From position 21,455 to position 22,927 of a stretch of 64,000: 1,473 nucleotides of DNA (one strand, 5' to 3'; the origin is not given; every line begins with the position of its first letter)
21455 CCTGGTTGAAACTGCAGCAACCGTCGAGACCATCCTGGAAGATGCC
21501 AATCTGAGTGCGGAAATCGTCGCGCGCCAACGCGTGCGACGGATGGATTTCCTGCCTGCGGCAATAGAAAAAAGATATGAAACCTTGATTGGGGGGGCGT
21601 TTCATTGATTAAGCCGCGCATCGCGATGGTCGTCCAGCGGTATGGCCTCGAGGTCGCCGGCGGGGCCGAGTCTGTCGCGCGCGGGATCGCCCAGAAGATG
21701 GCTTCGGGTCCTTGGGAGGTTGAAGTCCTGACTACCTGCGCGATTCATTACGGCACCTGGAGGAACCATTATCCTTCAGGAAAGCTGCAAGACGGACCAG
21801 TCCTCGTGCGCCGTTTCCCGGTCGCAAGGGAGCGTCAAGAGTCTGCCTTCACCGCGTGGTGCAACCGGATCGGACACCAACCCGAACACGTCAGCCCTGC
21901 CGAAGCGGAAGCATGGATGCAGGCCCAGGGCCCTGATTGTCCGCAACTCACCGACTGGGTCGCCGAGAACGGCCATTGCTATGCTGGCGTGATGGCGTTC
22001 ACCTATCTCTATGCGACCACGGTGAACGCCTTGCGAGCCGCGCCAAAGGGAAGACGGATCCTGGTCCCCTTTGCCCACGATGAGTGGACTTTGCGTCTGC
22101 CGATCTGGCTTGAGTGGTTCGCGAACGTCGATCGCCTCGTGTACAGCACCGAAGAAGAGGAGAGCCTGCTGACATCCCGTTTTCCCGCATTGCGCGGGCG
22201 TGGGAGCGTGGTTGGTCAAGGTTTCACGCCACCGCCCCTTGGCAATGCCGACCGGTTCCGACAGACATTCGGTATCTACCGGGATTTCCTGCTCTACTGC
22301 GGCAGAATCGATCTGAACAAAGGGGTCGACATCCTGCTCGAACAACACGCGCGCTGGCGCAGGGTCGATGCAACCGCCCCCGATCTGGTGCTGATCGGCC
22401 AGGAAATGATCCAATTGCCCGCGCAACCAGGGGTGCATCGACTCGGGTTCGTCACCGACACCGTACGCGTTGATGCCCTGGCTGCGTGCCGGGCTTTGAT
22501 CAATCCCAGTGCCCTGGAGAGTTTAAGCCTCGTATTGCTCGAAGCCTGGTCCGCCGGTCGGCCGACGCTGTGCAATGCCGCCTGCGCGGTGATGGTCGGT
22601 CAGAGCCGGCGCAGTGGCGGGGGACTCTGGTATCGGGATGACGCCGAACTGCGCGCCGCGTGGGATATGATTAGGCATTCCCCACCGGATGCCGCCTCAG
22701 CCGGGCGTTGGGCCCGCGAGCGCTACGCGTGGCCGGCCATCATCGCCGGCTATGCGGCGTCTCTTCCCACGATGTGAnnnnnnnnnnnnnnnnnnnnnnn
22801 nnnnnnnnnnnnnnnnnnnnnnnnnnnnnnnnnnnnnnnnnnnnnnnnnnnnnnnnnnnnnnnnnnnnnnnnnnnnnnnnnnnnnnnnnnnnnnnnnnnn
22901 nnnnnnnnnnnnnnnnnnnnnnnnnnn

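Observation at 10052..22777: Two paralogous polymerase modules: a fused three-domain GT (A-B-A', 1160 aa) versus a split A-B (771 aa) plus A' (390 aa), each preceded by a DUF4214/coiled-coil protein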

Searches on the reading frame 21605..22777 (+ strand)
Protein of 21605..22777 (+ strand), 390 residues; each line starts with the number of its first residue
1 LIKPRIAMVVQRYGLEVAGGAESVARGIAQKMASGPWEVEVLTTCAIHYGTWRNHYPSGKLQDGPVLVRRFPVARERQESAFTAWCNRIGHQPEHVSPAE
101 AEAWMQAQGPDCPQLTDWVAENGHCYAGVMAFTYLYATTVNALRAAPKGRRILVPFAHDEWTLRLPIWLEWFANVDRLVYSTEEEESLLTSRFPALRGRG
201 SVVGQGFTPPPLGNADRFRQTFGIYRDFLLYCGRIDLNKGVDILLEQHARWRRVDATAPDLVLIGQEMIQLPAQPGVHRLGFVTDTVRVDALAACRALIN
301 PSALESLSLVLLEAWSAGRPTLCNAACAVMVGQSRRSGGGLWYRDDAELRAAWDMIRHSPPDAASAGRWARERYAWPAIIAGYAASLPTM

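Call 4: search_protein_families(library=pfam, proteins=[window:21605-22777:+], max_evalue=0.01)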
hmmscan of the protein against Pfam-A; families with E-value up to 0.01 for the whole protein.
window:21605-22777:+ (390 aa): 2 families
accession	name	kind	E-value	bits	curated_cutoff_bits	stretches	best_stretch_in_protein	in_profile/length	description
PF13692.12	Glyco_trans_1_4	-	2.2e-12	47.9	27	1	229-327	4-109/142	Glycosyl transferases group 1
PF00534.26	Glycos_transf_1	-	2.7e-08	34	26.4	1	226-327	15-125/172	Glycosyl transferases group 1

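Call 9: search_protein_families(library=ncbifam, proteins=[window:21605-22777:+], max_evalue=0.01)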
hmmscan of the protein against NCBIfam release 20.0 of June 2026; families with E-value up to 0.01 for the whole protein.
window:21605-22777:+ (390 aa): 4 families
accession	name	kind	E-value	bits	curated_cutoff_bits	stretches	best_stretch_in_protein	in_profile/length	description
NF053787.1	GlcN_PG_synth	equivalog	1.2e-07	30.9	480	1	215-382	184-351/361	N-acetylglucosaminyl phosphatidylglycerol synthase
NF038295.1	EPS_HpsP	equivalog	1.1e-05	24.6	550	1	180-379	159-376/388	hormogonium polysaccharide biosynthesis glycosyltransferase HpsP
TIGR03449.1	mycothiol_MshA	equivalog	0.00012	21.1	462.5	1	173-327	163-336/406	D-inositol-3-phosphate glycosyltransferase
NF038229.1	Glyco4_Geo_Pelo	equivalog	0.0022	17.1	400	0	270-352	213-294/338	GPMC system family 4 glycosyltransferase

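Call 16: find_homologous_proteins(query=window:21605-22777:+, max_evalue=1e-10)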
Query window:21605-22777:+ (390 aa): 2983 proteins with E <= 1e-10 among 8000 candidates; the best 120 are listed.
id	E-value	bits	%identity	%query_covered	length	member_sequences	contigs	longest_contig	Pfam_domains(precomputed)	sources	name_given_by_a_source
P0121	4.6e-193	660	100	73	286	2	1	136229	PF00534.27,PF13692.13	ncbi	-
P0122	9.6e-159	547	63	98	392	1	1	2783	PF00534.27,PF13692.13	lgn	-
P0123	3.7e-153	528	62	99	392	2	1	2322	PF00534.27,PF13692.13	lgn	-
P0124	7.0e-153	528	62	98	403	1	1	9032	PF00534.27,PF13692.13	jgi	jgi:glycosyltransferase involved in cell wall biosynthesis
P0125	1.2e-107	379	71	60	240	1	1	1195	PF00534.27,PF20706.4,PF13692.13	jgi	jgi:glycosyltransferase involved in cell wall biosynthesis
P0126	5.9e-97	343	48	97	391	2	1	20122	PF00534.27,PF13439.13,PF13692.13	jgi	-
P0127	8.7e-97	343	48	97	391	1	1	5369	PF00534.27,PF13692.13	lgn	-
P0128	2.7e-96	341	48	97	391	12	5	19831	PF00534.27,PF13579.13,PF13692.13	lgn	-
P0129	8.8e-95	336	47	97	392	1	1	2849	PF00534.27,PF20706.4,PF13692.13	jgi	jgi:glycosyltransferase involved in cell wall biosynthesis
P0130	3.4e-93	331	47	97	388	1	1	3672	PF00534.27,PF13692.13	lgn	-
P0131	4.0e-93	331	45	99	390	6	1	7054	PF00534.27,PF20706.4,PF13692.13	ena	-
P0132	3.9e-92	328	49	90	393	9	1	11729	PF00534.27,PF13692.13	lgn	-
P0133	1.5e-91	326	44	98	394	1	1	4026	PF00534.27,PF13524.13,PF13692.13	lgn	-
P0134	1.3e-90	323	44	100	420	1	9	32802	PF00534.27,PF13692.13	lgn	-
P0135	1.3e-90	323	43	99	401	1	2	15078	PF00534.27,PF13692.13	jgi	jgi:glycosyltransferase involved in cell wall biosynthesis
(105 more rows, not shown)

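Call 18: find_encoding_contigs(protein=P0124, flank=8000, max_places=2)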
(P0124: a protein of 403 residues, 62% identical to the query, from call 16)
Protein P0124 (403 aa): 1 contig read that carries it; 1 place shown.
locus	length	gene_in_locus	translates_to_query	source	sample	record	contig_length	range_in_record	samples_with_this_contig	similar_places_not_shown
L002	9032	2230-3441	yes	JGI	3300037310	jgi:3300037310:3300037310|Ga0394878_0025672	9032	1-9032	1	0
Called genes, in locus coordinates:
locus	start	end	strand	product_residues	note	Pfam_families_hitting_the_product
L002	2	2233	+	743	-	?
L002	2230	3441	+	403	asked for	PF00534:Glycos_transf_1, PF13692:Glyco_trans_1_4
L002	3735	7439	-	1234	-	PF01839:FG-GAP (faint), PF13570:Beta-prop_ACSF4 (faint), PF13517:FG-GAP_3 (weak), PF13946:DUF4214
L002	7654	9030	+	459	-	?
